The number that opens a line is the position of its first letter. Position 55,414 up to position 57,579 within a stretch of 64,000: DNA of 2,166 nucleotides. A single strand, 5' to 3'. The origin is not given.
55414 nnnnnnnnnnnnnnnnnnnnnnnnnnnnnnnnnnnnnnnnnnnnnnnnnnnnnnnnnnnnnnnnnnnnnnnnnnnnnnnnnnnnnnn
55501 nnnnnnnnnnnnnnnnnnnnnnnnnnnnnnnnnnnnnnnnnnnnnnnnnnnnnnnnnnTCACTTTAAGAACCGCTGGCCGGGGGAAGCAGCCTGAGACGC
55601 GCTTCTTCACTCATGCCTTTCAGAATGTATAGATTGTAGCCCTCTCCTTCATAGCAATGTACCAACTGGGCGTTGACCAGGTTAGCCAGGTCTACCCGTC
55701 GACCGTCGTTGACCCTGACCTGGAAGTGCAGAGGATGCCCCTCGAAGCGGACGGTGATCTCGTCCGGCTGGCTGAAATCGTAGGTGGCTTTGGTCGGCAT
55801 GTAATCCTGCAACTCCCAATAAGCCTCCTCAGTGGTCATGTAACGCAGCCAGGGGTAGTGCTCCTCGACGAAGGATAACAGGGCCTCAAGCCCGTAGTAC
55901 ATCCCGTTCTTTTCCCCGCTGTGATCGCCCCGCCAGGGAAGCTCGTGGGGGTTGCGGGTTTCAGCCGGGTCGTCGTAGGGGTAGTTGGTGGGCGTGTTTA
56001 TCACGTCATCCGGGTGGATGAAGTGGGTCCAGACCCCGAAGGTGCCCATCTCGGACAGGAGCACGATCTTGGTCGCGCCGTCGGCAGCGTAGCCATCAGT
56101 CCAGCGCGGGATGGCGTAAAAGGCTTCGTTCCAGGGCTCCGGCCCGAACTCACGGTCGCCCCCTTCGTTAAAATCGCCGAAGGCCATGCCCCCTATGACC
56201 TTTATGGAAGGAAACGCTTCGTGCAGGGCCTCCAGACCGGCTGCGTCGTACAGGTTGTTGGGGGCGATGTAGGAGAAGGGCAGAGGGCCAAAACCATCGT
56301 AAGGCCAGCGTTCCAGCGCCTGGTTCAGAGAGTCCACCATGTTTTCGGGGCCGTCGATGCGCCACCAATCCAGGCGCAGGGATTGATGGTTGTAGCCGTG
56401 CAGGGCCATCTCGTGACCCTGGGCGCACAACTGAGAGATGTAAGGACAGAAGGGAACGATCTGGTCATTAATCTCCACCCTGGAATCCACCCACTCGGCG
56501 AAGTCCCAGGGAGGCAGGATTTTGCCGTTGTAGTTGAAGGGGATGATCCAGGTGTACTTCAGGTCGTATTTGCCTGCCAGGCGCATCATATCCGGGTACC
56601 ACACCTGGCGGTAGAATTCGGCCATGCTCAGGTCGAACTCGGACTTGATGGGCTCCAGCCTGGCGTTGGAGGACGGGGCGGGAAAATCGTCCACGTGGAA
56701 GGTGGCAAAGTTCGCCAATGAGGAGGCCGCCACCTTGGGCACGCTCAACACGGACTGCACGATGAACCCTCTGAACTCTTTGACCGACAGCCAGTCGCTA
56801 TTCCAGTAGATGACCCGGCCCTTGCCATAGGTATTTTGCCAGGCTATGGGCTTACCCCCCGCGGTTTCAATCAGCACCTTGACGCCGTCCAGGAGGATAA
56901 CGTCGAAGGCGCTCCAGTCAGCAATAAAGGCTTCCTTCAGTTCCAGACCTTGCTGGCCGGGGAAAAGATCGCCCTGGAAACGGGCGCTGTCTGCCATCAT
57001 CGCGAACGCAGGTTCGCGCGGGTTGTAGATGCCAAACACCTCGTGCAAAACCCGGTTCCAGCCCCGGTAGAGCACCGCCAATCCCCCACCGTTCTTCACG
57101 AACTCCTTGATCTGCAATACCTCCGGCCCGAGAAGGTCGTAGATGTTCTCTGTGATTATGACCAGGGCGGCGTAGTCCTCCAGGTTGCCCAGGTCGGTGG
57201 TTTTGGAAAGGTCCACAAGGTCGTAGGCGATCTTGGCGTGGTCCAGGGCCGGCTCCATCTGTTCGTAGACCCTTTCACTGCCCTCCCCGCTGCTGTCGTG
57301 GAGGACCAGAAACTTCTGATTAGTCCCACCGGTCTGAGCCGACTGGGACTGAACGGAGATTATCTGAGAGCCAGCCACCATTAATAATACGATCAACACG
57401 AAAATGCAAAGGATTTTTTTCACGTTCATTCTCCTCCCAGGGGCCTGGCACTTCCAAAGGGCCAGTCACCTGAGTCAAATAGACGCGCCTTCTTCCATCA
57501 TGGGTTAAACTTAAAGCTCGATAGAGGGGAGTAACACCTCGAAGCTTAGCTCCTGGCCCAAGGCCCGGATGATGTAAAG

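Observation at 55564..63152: Tandem DUF2194-like paralogs plus two large polytopic membrane proteins: possible exopolysaccharide modification/export locus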

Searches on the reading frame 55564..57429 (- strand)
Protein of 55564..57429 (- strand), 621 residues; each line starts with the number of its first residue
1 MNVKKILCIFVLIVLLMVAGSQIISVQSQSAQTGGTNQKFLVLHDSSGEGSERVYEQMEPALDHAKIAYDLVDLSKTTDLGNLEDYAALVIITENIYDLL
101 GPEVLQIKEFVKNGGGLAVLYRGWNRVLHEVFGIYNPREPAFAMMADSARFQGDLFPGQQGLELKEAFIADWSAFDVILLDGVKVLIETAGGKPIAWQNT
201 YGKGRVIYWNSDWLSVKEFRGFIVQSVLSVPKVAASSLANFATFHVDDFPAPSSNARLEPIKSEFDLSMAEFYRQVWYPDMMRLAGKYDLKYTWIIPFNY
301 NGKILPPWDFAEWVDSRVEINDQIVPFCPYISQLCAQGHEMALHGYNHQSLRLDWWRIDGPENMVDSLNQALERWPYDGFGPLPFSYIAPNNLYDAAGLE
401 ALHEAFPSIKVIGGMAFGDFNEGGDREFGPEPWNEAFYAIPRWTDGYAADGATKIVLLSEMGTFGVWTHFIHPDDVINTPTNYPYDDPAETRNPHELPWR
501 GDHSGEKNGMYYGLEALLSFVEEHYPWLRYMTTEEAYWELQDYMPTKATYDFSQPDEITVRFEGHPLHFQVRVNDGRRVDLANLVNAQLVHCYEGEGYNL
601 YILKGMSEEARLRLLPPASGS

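Call 3: search_protein_families(library=pfam, proteins=[window:55564-57429:-], max_evalue=0.1)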
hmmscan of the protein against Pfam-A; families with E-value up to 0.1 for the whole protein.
window:55564-57429:- (621 aa): 4 families
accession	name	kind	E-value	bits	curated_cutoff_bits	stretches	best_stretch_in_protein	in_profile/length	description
PF09960.14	DUF2194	-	1.3e-84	285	30.4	1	31-554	35-540/582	Uncharacterised protein conserved in bacteria (DUF2194)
PF10096.14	DUF2334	-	9.1e-07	29.1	26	1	296-475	37-190/203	Uncharacterized protein conserved in bacteria (DUF2334)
PF06283.17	ThuA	-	1.1e-06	29.5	33.4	1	41-209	3-184/209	Trehalose utilisation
PF24157.1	DUF7408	-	0.047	14.1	27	0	184-210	127-153/174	Domain of unknown function (DUF7408)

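Call 4: search_protein_families(library=ncbifam, proteins=[window:55564-57429:-], max_evalue=0.1)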
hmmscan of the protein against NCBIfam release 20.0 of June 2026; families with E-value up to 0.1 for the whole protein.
window:55564-57429:- (621 aa): 0 families

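Call 7: search_solved_structures(query=window:55564-57429:-, max_evalue=1, show_alignments=2)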
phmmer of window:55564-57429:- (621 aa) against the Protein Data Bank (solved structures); distinct sequences matched with E-value up to 1: 20.
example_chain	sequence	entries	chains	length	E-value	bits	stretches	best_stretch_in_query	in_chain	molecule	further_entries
9zau_A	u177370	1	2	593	4.6e-51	177.5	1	31-581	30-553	Predicted membrane protein, putative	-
1azl_A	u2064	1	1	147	0.22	13.3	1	311-368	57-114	FLAVODOXIN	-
1akw_A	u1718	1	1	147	0.57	12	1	311-368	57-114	FLAVODOXIN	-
1akr_A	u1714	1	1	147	0.78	11.5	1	311-368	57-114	FLAVODOXIN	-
2xl6_A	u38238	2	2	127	0.86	11.4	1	391-437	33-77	CYTOCHROME C'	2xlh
2xl8_A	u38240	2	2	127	0.86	11.4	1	391-437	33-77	CYTOCHROME C'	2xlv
2xld_A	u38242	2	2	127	0.86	11.4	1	391-437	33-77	CYTOCHROME C'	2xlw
2xle_A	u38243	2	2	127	0.86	11.4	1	391-437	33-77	CYTOCHROME C'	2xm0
2xlo_A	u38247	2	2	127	0.86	11.4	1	391-437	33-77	CYTOCHROME C'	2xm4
1e83_A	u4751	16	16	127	0.86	11.4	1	391-437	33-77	CYTOCHROME C'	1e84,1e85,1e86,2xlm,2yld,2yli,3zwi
4d4n_A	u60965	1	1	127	0.86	11.4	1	391-437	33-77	CYTOCHROME C'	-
4d4x_A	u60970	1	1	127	0.86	11.4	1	391-437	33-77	CYTOCHROME C'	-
5agf_A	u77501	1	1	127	0.86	11.4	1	391-437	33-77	CYTOCHROME C PRIME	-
5jve_A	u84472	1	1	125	0.89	11.3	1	391-437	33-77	Cytochrome c'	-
5jt4_A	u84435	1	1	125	0.93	11.3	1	392-437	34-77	Cytochrome c'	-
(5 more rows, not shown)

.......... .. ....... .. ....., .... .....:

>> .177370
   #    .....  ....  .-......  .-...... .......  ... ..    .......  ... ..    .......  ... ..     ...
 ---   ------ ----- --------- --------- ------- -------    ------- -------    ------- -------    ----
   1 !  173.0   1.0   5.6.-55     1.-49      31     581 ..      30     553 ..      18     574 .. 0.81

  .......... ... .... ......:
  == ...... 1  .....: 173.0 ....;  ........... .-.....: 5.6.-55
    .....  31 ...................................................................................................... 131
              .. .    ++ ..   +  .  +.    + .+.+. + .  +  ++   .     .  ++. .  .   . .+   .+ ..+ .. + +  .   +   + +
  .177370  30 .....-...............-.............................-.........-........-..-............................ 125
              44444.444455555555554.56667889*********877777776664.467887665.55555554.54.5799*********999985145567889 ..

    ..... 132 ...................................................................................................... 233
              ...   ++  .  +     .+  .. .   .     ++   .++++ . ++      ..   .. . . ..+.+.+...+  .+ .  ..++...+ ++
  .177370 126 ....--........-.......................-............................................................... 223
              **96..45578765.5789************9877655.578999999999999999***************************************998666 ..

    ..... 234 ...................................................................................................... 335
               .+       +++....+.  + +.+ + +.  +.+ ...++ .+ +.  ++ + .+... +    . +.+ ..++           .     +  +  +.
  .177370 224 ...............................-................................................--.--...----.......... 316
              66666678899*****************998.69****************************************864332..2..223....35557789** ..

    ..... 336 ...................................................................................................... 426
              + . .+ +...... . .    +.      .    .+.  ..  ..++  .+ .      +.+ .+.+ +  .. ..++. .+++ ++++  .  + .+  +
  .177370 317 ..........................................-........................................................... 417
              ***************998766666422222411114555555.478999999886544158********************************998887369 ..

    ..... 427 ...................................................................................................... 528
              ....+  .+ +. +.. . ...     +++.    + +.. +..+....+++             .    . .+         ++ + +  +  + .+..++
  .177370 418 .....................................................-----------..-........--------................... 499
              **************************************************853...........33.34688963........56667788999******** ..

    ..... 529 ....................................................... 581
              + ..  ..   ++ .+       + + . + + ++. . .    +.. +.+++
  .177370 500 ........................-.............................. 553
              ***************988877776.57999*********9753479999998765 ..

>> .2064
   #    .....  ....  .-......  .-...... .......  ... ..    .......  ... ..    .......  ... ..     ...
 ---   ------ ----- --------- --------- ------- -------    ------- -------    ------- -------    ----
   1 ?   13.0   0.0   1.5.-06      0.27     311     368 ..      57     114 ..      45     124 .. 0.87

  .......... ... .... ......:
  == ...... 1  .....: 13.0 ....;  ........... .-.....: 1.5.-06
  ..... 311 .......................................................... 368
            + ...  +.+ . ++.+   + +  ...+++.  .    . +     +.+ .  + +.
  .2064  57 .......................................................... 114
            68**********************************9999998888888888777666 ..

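Call 39: find_related_loci(query=A2, collection=genome_contigs, flank=10000)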
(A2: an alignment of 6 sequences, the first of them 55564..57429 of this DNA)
Query A2 (621 aa) in genome_contigs; peptide patterns used: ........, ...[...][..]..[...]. (x = any residue, [..] = any of these).
88 stretches matched a pattern; 70 encode a relative of the query (tblastn E <= 1e-3); 69 distinct loci.
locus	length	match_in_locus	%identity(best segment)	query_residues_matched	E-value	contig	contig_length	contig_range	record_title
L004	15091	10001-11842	84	1-615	0e+0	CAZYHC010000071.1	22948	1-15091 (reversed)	MAG TPA_asm: uncultured Anaerolineales bacterium isolate binchicken_co294_99 genome assembly, contig: NODE_2575_length_2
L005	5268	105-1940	52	3-618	0e+0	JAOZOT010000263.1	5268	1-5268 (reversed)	MAG: Anaerolineae bacterium isolate GMC4.maxbin2.235_sub GMC4_30616_length_5268_cov_20.258776, whole genome shotgun sequ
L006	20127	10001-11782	52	30-620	0e+0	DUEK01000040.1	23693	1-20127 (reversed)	MAG TPA_asm: Thermoflexia bacterium isolate G79 Contig40, whole genome shotgun sequence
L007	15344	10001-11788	52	30-620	0e+0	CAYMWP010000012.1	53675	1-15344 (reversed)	MAG TPA_asm: uncultured Anaerolineales bacterium isolate binchicken_co334_151 genome assembly, contig: NODE_871_length_5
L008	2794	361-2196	49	7-618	0e+0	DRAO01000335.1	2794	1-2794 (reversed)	MAG TPA_asm: Chloroflexota bacterium isolate HyVt-206 Ga0116200_10029569, whole genome shotgun sequence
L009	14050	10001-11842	45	5-620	1e-175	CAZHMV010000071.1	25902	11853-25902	MAG TPA_asm: uncultured Anaerolineales bacterium isolate binchicken_co172_219 genome assembly, contig: NODE_1341_length_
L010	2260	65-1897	44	5-617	0e+0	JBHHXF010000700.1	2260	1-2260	MAG: Anaerolineae bacterium isolate D_2_bin.38 NODE_43575_length_2260_cov_28.654875, whole genome shotgun sequence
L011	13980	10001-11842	44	4-619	1e-169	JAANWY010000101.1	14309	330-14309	MAG: Anaerolineales bacterium isolate SuakinDeep_MAG45_1 MAG451_101, whole genome shotgun sequence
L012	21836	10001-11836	51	7-615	0e+0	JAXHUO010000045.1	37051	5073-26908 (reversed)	MAG: Chloroflexota bacterium isolate MAG53_tar_biofilm MAG53_45, whole genome shotgun sequence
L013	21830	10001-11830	44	3-618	4e-167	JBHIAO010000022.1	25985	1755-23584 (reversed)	MAG: Anaerolineae bacterium isolate K_2_bin.73 NODE_707_length_25985_cov_12.553105, whole genome shotgun sequence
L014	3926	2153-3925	43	5-597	1e-161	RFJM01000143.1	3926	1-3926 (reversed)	MAG: Caldilineae bacterium isolate J102 k99_292049, whole genome shotgun sequence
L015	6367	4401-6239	42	7-620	9e-156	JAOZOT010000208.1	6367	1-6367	MAG: Anaerolineae bacterium isolate GMC4.maxbin2.235_sub GMC4_22236_length_6367_cov_15.182510, whole genome shotgun sequ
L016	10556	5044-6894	40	3-617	1e-152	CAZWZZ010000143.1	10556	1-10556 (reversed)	MAG TPA_asm: uncultured Caldilineaceae bacterium isolate binchicken_co15_113 genome assembly, contig: NODE_4663_length_1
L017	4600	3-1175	54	225-618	9e-142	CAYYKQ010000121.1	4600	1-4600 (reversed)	MAG TPA_asm: uncultured Anaerolineae bacterium isolate binchicken_co349_104 genome assembly, contig: NODE_8367_length_46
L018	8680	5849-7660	36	11-620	1e-129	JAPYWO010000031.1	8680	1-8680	MAG: Candidatus Thermokryptus sp. isolate RSWP10 scaffold_1496_c1, whole genome shotgun sequence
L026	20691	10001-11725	38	7-591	3e-120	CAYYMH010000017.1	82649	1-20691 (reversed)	MAG TPA_asm: uncultured Cytophagia bacterium isolate SRP141376_co3_458 genome assembly, contig: NODE_591_length_82649_co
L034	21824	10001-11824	32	5-614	3e-104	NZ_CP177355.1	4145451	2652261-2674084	Rubrivirga sp. IMCC43871 chromosome, complete genome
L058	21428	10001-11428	33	61-536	5e-72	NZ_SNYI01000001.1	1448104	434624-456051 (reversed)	Zeaxanthinibacter enoshimensis strain DSM 18435 Ga0180989_101, whole genome shotgun sequence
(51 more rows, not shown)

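Call 47: search_protein_families(library=pfam, proteins=[L026:6144-7721:+, L026:7830-9977:+, L026:11824-13758:+, L034:11758-13389:+, L034:13386-14255:+, L034:17586-19703:+, L034:2614-4554:+, L034:4593-5573:+, L058:7054-7857:+, L058:9812-13822:+], max_evalue=0.001)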
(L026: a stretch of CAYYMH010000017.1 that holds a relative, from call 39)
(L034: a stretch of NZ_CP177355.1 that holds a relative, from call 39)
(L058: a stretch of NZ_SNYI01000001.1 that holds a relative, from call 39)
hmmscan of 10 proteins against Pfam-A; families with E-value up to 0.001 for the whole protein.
L026:6144-7721:+ (525 aa): 3 families
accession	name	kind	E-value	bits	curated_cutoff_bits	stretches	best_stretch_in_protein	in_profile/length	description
PF07228.17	SpoIIE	-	7.4e-54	183.1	25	1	335-524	4-191/192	Stage II sporulation protein E (SpoIIE)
PF13185.12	GAF_2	-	1.1e-07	32.6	28.6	1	133-270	3-136/136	GAF domain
PF01590.32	GAF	-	3.3e-07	31.4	22.4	1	133-269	1-133/133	GAF domain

L026:7830-9977:+ (715 aa): 8 families
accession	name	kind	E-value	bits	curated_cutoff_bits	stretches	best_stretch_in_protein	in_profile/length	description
PF13487.12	HD_5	-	1.1e-23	84.3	27.2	1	364-516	6-170/170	HD domain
PF01740.26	STAS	-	3.2e-21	75.5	22.6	1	611-709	6-105/106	STAS domain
PF01966.28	HD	-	7.1e-16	59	22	1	374-483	3-114/116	HD domain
PF13466.11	STAS_2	-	2.4e-13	50.5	29.2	1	618-698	1-80/80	STAS domain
PF13185.12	GAF_2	-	6.9e-09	36.5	28.6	1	211-341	2-135/136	GAF domain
PF13492.12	GAF_3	-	2.4e-06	28.4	27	1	217-337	6-123/129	GAF domain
PF01590.32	GAF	-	1.5e-05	26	22.4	0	286-338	80-130/133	GAF domain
PF08668.18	HDOD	-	4.5e-05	23.5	22.9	1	364-417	87-138/196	HDOD domain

L026:11824-13758:+ (644 aa): 19 families
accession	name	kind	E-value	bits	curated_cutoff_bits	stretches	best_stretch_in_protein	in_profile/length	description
PF14559.12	TPR_19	-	3.1e-31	107.9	25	4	132-181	9-58/68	Tetratricopeptide repeat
PF13428.12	TPR_14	-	1e-29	100.4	23.5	2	116-157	3-44/44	Tetratricopeptide repeat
PF13174.12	TPR_6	-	1.9e-18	66.2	26.3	0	319-350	1-32/33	Tetratricopeptide repeat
PF07719.23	TPR_2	-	4.1e-18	64.4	27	0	251-282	2-33/34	Tetratricopeptide repeat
PF23914.1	TPR_CcmH_CycH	-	2.4e-14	53.9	42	2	74-178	44-151/158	Cytochrome c-type biogenesis protein H TPR domain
PF13431.12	TPR_17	-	1.3e-12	47.3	24.4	0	136-168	1-33/34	Tetratricopeptide repeat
PF12895.13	ANAPC3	-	2.3e-12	47.4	27.2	1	132-207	7-81/82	Anaphase-promoting complex, cyclosome, subunit 3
PF13432.12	TPR_16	-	1.1e-10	42.2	32.7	0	256-295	3-42/65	Tetratricopeptide repeat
PF00515.34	TPR_1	-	3.5e-10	39.7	27.8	0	81-113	2-34/34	Tetratricopeptide repeat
PF13371.12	TPR_9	-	3.2e-09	37.1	35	0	55-121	4-70/73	Tetratricopeptide repeat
PF13424.12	TPR_12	-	3.6e-09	37.1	30.1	0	321-348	6-33/77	Tetratricopeptide repeat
PF20225.4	DUF6584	-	1.7e-08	35.1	27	0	45-91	2-48/171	Family of unknown function (DUF6584)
PF24575.1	TPR_Slam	-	7.7e-08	33.2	35.2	0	230-270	61-101/104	Surface lipoprotein assembly modifier, N-terminal TPR repeats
PF14561.12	TPR_20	-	3.1e-06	27.9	25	0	231-270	3-42/90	Tetratricopeptide repeat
PF13181.12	TPR_8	-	3.7e-06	27.1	25.7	0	81-112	2-33/34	Tetratricopeptide repeat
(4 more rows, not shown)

L034:11758-13389:+ (543 aa): 3 families
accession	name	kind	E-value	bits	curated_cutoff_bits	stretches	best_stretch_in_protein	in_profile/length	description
PF14559.12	TPR_19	-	2e-13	50.9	25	2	118-177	7-66/68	Tetratricopeptide repeat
PF13428.12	TPR_14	-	2.2e-09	37.5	23.5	1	103-145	2-44/44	Tetratricopeptide repeat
PF14561.12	TPR_20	-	5.7e-08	33.4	25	1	48-96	2-50/90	Tetratricopeptide repeat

L034:13386-14255:+ (289 aa): 1 family
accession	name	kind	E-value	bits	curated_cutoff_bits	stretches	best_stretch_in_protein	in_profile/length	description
PF03537.19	Glyco_hydro_114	-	1.7e-18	67.1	27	1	46-278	3-227/231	Glycoside-hydrolase family GH114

L034:17586-19703:+ (705 aa): 11 families
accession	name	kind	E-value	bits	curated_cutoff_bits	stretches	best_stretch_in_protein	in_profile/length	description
PF00009.33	GTP_EFTU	-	5.9e-40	137.3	26.5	1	8-274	2-187/188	Elongation factor Tu GTP binding domain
PF03764.24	EFG_IV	-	3.3e-30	104.8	24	1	466-606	1-121/121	Elongation factor G, domain IV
PF00679.30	EFG_C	-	1.5e-25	89.4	27.9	1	609-694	2-88/89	Elongation factor G C-terminus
PF14492.12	EFG_III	-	2.3e-17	63.3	27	1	392-463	2-73/75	Elongation Factor G, domain III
PF22042.2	EF-G_D2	-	1.2e-11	45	27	1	299-378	4-82/84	Elongation factor G domain 2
PF03144.31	GTP_EFTU_D2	-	1.5e-09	38.5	30.3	1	311-377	1-72/73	Elongation factor Tu domain 2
PF01926.29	MMR_HSR1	-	3e-06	27.8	21.9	1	11-135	1-113/113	50S ribosome-binding GTPase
PF00005.33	ABC_tran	-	0.00013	23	25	0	10-64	12-65/137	ABC transporter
PF16658.11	RF3_C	-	0.00016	21.9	40.1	1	399-480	14-95/132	Class II release factor RF3, C-terminal domain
PF01695.23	IstB_IS21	-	0.00052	20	24.1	1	8-91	91-171/238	IstB-like ATP binding protein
PF02492.25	cobW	-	0.00096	19.2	20.7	0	90-148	107-166/180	CobW/HypB/UreG, nucleotide-binding domain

L034:2614-4554:+ (646 aa): 6 families
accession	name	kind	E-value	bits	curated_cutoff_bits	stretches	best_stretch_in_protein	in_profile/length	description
PF03721.20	UDPG_MGDP_dh_N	-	7.5e-39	133.7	27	1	238-412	3-181/187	UDP-glucose/GDP-mannose dehydrogenase family, NAD binding domain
PF00984.24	UDPG_MGDP_dh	-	2.3e-29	101.7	25.4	1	432-523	1-93/94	UDP-glucose/GDP-mannose dehydrogenase family, central domain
PF03720.21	UDPG_MGDP_dh_C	-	1.3e-22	80.5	30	1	550-627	1-80/103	UDP-glucose/GDP-mannose dehydrogenase family, UDP binding domain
PF03446.21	NAD_binding_2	-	1.5e-08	35.3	21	1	238-365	2-106/161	NAD binding domain of 6-phosphogluconate dehydrogenase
PF02826.25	2-Hacid_dh_C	-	1.4e-05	25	25.1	0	570-619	50-99/178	D-isomer specific 2-hydroxyacid dehydrogenase, NAD binding domain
PF02737.24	3HCDH_N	-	0.00057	20.3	22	0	238-275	2-39/180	3-hydroxyacyl-CoA dehydrogenase, NAD binding domain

L034:4593-5573:+ (326 aa): 0 families

L058:7054-7857:+ (267 aa): 1 family
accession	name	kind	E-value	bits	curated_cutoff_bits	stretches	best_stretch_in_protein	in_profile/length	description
PF03537.19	Glyco_hydro_114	-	1.7e-09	37.7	27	1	44-165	16-145/231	Glycoside-hydrolase family GH114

L058:9812-13822:+ (1336 aa): 1 family
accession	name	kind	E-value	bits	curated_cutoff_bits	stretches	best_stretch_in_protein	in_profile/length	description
PF09960.14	DUF2194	-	4.7e-70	237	30.4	1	57-545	53-528/582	Uncharacterised protein conserved in bacteria (DUF2194)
